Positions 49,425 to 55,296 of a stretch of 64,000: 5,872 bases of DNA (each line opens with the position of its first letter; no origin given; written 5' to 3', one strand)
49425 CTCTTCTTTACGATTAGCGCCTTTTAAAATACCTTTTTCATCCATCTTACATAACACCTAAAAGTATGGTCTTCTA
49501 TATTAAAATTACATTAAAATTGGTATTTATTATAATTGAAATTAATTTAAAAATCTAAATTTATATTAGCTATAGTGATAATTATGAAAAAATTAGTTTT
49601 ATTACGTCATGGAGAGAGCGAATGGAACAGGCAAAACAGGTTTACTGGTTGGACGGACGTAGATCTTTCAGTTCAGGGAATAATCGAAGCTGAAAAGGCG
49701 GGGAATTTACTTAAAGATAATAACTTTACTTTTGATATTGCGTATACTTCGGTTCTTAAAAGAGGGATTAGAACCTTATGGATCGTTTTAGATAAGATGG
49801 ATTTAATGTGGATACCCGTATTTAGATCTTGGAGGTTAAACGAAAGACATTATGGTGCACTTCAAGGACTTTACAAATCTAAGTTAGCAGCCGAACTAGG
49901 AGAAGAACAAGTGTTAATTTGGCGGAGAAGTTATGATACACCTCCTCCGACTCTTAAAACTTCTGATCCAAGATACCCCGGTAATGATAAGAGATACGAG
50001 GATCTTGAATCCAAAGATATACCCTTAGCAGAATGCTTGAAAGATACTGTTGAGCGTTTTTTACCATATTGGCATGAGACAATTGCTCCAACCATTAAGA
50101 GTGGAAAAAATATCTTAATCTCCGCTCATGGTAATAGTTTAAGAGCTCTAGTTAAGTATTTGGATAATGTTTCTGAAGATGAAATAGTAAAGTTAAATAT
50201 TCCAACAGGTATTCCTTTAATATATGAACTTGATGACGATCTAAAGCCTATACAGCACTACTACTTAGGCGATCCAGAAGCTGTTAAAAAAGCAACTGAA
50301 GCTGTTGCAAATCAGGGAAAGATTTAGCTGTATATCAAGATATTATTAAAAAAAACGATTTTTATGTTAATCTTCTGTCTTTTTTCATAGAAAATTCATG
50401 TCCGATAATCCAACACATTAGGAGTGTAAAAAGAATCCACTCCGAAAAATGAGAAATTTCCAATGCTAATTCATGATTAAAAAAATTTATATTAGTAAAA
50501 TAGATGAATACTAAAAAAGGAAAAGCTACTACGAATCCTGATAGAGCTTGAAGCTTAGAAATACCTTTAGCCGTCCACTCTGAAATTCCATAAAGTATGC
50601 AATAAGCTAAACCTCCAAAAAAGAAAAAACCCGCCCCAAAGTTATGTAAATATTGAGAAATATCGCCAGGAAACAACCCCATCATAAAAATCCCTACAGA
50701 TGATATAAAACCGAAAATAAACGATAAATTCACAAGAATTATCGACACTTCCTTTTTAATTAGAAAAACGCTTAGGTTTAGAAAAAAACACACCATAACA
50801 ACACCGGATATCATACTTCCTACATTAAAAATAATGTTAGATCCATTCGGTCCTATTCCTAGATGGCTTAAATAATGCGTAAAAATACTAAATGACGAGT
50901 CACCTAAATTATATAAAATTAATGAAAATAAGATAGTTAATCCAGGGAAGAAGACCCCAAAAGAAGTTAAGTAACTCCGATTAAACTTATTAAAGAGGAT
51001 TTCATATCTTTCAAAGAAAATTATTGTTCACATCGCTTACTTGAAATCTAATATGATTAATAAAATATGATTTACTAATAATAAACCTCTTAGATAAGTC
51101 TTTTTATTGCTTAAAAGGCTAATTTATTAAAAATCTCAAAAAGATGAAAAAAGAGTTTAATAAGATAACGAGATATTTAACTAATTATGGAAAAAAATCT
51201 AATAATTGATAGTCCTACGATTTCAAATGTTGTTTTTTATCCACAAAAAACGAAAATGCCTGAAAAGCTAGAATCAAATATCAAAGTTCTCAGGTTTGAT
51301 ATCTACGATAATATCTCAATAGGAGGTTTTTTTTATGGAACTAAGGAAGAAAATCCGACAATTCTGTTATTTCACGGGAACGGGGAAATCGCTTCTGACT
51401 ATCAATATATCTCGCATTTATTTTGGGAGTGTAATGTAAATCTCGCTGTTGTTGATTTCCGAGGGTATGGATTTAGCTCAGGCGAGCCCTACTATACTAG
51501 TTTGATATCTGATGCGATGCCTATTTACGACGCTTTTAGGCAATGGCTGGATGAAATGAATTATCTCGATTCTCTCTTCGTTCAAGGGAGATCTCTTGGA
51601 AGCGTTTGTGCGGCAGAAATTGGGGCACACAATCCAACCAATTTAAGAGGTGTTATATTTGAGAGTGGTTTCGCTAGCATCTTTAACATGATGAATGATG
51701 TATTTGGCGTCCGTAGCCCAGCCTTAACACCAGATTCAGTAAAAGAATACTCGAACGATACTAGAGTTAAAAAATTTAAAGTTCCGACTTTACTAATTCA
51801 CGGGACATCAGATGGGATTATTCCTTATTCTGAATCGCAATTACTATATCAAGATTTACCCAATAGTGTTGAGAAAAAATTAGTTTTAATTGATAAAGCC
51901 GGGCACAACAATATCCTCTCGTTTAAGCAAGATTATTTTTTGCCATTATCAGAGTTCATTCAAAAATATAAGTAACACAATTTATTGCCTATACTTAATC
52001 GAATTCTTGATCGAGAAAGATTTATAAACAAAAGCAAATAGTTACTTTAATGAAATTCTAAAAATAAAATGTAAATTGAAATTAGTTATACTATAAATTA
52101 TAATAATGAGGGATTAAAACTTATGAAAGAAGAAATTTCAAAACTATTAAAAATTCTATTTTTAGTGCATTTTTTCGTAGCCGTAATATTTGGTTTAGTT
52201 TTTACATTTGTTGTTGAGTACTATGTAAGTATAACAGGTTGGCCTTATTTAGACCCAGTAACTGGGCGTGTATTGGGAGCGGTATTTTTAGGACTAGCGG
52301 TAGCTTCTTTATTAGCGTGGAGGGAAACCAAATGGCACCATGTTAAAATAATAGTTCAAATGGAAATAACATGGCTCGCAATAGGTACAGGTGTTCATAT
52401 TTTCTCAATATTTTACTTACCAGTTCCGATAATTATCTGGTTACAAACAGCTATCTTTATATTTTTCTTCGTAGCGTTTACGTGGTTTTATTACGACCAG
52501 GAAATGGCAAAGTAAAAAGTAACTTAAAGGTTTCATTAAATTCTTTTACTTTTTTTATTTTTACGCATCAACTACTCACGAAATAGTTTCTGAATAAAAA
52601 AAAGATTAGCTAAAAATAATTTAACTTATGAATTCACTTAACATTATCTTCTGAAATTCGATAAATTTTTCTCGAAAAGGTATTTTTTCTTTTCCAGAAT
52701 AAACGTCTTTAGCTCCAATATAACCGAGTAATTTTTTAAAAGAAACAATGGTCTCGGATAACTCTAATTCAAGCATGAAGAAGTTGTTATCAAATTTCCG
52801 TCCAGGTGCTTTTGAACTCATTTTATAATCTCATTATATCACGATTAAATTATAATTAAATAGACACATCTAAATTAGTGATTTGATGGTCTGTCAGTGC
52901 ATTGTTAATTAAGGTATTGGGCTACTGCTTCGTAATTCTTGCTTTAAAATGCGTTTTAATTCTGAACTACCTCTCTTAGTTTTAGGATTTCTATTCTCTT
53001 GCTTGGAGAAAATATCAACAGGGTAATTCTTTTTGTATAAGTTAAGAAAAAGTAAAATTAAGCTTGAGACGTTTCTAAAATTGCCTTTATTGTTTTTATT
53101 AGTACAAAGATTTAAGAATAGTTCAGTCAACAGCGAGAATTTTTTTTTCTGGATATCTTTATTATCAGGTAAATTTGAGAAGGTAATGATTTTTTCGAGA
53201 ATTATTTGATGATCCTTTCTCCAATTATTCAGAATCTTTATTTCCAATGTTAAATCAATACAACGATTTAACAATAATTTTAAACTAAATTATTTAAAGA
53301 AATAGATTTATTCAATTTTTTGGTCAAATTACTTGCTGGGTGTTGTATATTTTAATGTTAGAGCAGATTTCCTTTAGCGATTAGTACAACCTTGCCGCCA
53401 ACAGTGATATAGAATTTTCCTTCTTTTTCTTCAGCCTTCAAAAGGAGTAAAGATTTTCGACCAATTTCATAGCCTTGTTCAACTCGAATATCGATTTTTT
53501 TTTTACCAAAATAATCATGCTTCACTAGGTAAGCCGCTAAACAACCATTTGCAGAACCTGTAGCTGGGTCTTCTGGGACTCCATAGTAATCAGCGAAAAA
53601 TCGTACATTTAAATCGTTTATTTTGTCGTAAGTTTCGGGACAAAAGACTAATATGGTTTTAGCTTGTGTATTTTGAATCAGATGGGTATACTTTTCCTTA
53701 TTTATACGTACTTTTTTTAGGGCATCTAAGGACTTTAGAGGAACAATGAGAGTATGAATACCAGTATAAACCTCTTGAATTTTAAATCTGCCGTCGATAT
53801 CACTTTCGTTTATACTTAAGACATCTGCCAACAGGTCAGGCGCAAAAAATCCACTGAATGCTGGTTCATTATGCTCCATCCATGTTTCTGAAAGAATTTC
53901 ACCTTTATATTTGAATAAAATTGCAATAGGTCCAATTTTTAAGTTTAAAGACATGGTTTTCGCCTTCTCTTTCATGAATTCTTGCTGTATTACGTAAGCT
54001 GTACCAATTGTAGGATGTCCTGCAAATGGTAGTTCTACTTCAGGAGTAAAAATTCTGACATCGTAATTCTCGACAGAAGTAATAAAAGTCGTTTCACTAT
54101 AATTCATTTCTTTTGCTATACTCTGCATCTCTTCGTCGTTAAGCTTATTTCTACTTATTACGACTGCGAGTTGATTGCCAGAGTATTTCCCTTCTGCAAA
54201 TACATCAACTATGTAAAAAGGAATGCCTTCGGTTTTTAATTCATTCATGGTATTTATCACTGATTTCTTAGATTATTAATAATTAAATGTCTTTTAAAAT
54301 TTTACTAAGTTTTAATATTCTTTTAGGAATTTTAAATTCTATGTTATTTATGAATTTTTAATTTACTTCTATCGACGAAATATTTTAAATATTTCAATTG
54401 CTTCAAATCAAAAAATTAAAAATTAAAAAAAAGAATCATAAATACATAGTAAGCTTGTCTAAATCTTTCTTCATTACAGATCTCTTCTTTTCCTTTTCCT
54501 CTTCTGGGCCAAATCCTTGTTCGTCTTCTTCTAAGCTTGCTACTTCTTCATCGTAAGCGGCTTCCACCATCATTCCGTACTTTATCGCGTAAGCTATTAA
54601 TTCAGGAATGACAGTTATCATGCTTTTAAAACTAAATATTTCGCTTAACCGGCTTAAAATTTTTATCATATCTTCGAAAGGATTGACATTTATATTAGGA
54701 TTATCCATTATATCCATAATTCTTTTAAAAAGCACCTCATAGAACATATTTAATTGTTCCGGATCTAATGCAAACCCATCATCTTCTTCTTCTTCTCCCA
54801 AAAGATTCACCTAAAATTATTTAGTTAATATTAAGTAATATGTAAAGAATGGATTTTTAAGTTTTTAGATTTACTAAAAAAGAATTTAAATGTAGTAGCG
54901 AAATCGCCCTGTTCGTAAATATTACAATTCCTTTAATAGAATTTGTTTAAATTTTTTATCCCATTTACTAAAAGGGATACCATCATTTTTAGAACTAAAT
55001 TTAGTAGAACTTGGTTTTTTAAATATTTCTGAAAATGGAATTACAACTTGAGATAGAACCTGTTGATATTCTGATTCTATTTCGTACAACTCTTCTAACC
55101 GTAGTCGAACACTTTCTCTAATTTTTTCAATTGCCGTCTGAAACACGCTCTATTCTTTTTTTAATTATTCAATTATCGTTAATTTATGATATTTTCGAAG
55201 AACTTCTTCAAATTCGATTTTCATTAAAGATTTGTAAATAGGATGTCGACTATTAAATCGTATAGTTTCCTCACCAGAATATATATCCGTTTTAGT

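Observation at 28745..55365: Five-member family of 66-86-aa proteins with a shared motif, all on the minus strand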

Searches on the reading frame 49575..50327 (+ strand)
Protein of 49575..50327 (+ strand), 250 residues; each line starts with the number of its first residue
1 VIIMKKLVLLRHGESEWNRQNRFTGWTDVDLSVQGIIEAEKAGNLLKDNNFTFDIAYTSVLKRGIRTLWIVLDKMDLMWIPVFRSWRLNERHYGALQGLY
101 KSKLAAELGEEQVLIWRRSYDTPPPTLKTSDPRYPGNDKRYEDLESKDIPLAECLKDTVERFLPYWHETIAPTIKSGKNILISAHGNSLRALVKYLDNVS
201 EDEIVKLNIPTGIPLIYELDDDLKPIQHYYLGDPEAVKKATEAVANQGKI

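Call 35: search_protein_families(library=pfam, proteins=[window:49575-50327:+], max_evalue=0.01)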
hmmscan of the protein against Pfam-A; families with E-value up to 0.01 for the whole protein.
window:49575-50327:+ (250 aa): 1 family
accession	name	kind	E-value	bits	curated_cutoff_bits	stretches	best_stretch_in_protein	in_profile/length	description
PF00300.27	His_Phos_1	-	7.4e-32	111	21.7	1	7-222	1-184/194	Histidine phosphatase superfamily (branch 1)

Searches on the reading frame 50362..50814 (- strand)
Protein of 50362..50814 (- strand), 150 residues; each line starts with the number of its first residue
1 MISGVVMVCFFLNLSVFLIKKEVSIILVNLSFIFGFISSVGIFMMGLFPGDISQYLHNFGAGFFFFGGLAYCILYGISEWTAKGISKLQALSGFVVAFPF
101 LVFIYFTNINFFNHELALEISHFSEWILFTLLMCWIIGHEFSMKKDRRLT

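Call 35: search_protein_families(library=pfam, proteins=[window:50362-50814:-], max_evalue=0.01)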
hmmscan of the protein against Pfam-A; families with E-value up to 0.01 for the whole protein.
window:50362-50814:- (150 aa): 2 families
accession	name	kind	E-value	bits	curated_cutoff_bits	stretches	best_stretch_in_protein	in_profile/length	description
PF10277.15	Frag1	-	2.7e-06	27.5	30.3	1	7-135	71-209/220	Frag1/DRAM/Sfk1 family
PF06197.19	DUF998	-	6.5e-05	23.1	30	1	7-107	49-154/184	Protein of unknown function (DUF998)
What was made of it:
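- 50362..50814 (-): 'P214': a Frag1/DRAM/Sfk1- or DUF998-like multi-pass membrane protein. In most genomes it lies directly downstream of the family array; here it is displaced by about 1.8 kb. Pfam Frag1 at E 2.7e-6 and DUF998 at E 6.5e-5, both below the gathering score (call 35).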

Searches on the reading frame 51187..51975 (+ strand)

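Call 35: search_protein_families(library=pfam, proteins=[window:51187-51975:+], max_evalue=0.01)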
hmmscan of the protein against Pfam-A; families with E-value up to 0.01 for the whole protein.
window:51187-51975:+ (262 aa): 11 families
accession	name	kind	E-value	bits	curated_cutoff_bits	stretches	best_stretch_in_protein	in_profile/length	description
PF12146.15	Hydrolase_4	-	8e-22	78.1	27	2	56-166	4-114/239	Serine aminopeptidase, S33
PF00561.26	Abhydrolase_1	-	2.9e-14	53.7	25.8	2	57-163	1-103/245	alpha/beta hydrolase fold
PF00326.27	Peptidase_S9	-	3e-07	30.6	22.6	1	119-240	53-187/213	Prolyl oligopeptidase family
PF02230.22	Abhydrolase_2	-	4.9e-06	27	23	1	189-240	148-199/217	Phospholipase/Carboxylesterase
PF20434.5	BD-FAE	-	5.8e-06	26.4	26.8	1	178-224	169-215/215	BD-FAE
PF03959.19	FSH1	-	1.3e-05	25.5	21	1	131-233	108-192/211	Serine hydrolase (FSH1)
PF12695.13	Abhydrolase_5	-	5.8e-05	23.4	27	0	118-163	47-91/164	Alpha/beta hydrolase family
PF20408.4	Abhydrolase_11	-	0.00048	20.4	27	1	58-211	4-140/193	Alpha/beta hydrolase domain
PF12740.14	PETase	-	0.0012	18.8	28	1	190-241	160-212/263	PET hydrolase-like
PF08386.16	Abhydrolase_4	-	0.0044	17.6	21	1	194-243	30-76/103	TAP-like protein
PF12697.13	Abhydrolase_6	-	0.0061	17.7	26.3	0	59-160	1-93/217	Alpha/beta hydrolase family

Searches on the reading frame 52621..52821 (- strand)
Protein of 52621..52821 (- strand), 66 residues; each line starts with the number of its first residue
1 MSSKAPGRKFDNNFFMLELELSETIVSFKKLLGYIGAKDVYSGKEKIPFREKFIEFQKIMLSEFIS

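Call 5: search_protein_families(library=pfam, proteins=[window:52621-52821:-], max_evalue=1)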
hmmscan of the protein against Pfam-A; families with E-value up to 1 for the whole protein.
window:52621-52821:- (66 aa): 0 families

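Call 9: search_protein_families(library=ncbifam, proteins=[window:52621-52821:-], max_evalue=1)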
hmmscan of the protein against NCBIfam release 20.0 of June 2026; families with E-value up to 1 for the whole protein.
window:52621-52821:- (66 aa): 0 families

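Call 22: search_protein_families(library=padloc, proteins=[window:52621-52821:-], max_evalue=1)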
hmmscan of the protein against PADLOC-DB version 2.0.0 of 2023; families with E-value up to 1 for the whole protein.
window:52621-52821:- (66 aa): 0 families

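Call 61: search_protein_families(library=phrogs, proteins=[window:52621-52821:-], max_evalue=0.1)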
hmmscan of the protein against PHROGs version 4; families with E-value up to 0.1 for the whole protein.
window:52621-52821:- (66 aa): 1 family
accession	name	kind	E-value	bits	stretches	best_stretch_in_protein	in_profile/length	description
phrog_7362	-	unknown function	0.014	16.2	1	20-56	74-110/191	-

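Call 62: predict_structure(alignment_id=A7)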
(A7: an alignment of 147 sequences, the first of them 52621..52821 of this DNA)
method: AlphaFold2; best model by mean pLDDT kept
length: 66 residues; sequences in the alignment: 147
mean_pLDDT: 79.8   pTM: 0.39
mean pLDDT of the five models: 79.8, 78.3, 76.8, 75.5, 74.4
residues with pLDDT >= 90: 21; 70-90: 32; 50-70: 8; < 50: 5
segments of 3 or more residues with pLDDT < 50: 1-4
pLDDT, mean of each block of 10 residues (from residue 1): 49 76 82 81 91 95 90
secondary structure, 60 per line:
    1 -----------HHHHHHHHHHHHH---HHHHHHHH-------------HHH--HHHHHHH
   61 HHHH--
elements in order: H12-24 H28-35 H54-64
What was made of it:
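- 52621..52821 (-): Family member C (66 aa, close to the minimal domain). AlphaFold2 target. Model pLDDT 79.8 with three helices (call 62).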

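Call 65: fold_search(model_id=the predicted structure, library=pdb)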
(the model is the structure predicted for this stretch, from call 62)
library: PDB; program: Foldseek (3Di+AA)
matches with E <= 10: 2; with E <= 0.001: 0
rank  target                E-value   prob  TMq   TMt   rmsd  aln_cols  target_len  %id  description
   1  6zym_R                6.9e+00  0.02  0.22  0.18  18.6        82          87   22  Human C Complex Spliceosome - High-resolution CORE (released 2020-10-14)
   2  7cem_B                7.4e+00  0.02  0.24  0.12  17.1        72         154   15  Crystal Structure of YbeA CP74 W7F (released 2021-06-23)
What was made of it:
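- On Type II toxin-antitoxin module (RHH antitoxin + toxin): The predicted three-helix domain has no structural analogue (calls 62, 65).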

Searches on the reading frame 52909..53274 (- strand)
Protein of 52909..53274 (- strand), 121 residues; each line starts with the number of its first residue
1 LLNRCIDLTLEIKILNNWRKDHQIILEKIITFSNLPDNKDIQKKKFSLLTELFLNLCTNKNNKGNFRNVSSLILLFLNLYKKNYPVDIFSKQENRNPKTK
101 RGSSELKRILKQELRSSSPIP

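Call 5: search_protein_families(library=pfam, proteins=[window:52909-53274:-], max_evalue=1)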
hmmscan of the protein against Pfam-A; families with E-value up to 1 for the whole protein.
window:52909-53274:- (121 aa): 3 families
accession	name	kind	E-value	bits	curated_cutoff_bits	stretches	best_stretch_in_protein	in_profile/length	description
PF10271.14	Tmp39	-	0.028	13.8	28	1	8-89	77-156/422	Putative transmembrane protein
PF20279.3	CTD12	-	0.047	14.6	25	1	27-70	66-109/144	C-terminal domain 12 of the ABC-three component (ABC-3C) systems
PF20180.4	UQCC2_CBP6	-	0.76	10.8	27.9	0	59-99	43-83/90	Complex III assembly factor UQCC2/CBP6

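Call 9: search_protein_families(library=ncbifam, proteins=[window:52909-53274:-], max_evalue=1)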
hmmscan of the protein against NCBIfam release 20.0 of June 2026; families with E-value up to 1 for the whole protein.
window:52909-53274:- (121 aa): 0 families

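Call 22: search_protein_families(library=padloc, proteins=[window:52909-53274:-], max_evalue=1)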
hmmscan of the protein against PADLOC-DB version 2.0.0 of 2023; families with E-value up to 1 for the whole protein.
window:52909-53274:- (121 aa): 0 families

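Call 61: search_protein_families(library=phrogs, proteins=[window:52909-53274:-], max_evalue=0.1)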
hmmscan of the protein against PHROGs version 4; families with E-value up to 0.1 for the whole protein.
window:52909-53274:- (121 aa): 0 families

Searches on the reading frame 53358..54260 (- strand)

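Call 35: search_protein_families(library=pfam, proteins=[window:53358-54260:-], max_evalue=0.01)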
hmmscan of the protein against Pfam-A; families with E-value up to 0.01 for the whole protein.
window:53358-54260:- (300 aa): 1 family
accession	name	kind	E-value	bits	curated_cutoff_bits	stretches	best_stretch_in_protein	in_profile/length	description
PF02567.21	PhzC-PhzF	-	4.5e-59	200.7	27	1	18-297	1-281/281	Phenazine biosynthesis-like protein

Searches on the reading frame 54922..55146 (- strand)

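Call 5: search_protein_families(library=pfam, proteins=[window:54922-55146:-], max_evalue=1)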
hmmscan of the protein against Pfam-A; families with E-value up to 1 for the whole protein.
window:54922-55146:- (74 aa): 0 families

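Call 9: search_protein_families(library=ncbifam, proteins=[window:54922-55146:-], max_evalue=1)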
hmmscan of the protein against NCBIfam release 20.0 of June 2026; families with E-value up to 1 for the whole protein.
window:54922-55146:- (74 aa): 0 families

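Call 22: search_protein_families(library=padloc, proteins=[window:54922-55146:-], max_evalue=1)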
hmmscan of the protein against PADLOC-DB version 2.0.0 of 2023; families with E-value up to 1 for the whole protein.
window:54922-55146:- (74 aa): 1 family
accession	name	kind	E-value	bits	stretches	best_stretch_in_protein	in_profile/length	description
PDLC03279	MTase_II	-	0.0073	12.7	1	9-68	353-417/587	Type II methyltransferase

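Call 61: search_protein_families(library=phrogs, proteins=[window:54922-55146:-], max_evalue=0.1)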
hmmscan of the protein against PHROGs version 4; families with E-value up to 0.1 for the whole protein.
window:54922-55146:- (74 aa): 0 families
